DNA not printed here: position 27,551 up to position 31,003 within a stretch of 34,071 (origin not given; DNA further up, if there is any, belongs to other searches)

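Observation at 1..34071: Colinear FAAL/ACAD-primed PKS-NRPS lipopeptide-type assembly line that I cannot assign to a known pathway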

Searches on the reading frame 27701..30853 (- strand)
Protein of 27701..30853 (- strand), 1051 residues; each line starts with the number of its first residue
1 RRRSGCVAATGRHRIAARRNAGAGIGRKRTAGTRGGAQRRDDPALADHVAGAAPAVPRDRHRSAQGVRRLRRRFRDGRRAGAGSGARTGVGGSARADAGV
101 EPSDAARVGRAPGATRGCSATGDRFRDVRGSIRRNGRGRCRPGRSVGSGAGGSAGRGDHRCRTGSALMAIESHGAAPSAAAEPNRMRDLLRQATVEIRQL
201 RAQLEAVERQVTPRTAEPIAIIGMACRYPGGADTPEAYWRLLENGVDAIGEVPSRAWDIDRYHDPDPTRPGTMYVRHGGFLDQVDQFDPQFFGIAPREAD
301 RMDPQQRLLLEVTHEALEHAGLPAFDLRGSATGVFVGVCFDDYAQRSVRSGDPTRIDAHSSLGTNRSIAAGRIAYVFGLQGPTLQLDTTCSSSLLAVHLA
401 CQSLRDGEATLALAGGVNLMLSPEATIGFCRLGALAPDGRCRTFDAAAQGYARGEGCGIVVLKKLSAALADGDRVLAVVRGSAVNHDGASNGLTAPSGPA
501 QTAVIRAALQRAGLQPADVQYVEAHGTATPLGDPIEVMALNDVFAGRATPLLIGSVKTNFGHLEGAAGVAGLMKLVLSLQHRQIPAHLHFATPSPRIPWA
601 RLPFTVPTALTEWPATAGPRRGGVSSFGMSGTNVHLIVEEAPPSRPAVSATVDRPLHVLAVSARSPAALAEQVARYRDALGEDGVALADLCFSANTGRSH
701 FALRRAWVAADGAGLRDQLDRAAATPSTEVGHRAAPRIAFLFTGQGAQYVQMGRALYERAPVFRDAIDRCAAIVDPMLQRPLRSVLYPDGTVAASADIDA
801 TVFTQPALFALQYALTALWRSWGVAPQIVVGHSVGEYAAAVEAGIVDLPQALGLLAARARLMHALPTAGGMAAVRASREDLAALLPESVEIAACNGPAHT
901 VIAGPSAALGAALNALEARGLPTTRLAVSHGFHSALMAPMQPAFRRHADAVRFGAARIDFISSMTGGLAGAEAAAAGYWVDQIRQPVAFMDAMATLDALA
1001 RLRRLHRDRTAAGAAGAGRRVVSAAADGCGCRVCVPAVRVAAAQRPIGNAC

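Call 5: search_protein_families(library=pfam, proteins=[window:27701-30853:-], max_evalue=0.00001)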
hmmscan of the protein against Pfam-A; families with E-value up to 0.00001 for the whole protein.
window:27701-30853:- (1051 aa): 7 families
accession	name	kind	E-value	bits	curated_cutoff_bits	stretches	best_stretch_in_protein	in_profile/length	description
PF00109.32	ketoacyl-synt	-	6.9e-97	324.4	20.8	1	217-468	2-252/252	Beta-ketoacyl synthase, N-terminal domain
PF00698.26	Acyl_transf_1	-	8.6e-53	180.3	32.7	1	740-996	2-254/319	Acyl transferase domain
PF02801.28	Ketoacyl-synt_C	-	3.9e-44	149.9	20.8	1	476-590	1-118/119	Beta-ketoacyl synthase, C-terminal domain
PF22621.2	CurL-like_PKS_C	-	3e-16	59.6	27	1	657-719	1-64/64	CurL-like, PKS C-terminal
PF16197.11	KAsynt_C_assoc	-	2e-13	51.1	33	1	593-698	1-103/111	Ketoacyl-synthetase C-terminal extension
PF22336.2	RhiE-like_linker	-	5.4e-08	33.1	27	1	662-724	3-65/67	RhiE-like, KS-MAT linker domain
PF00108.29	Thiolase_N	-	6.3e-06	26.2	26.4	0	380-420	75-115/260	Thiolase, N-terminal domain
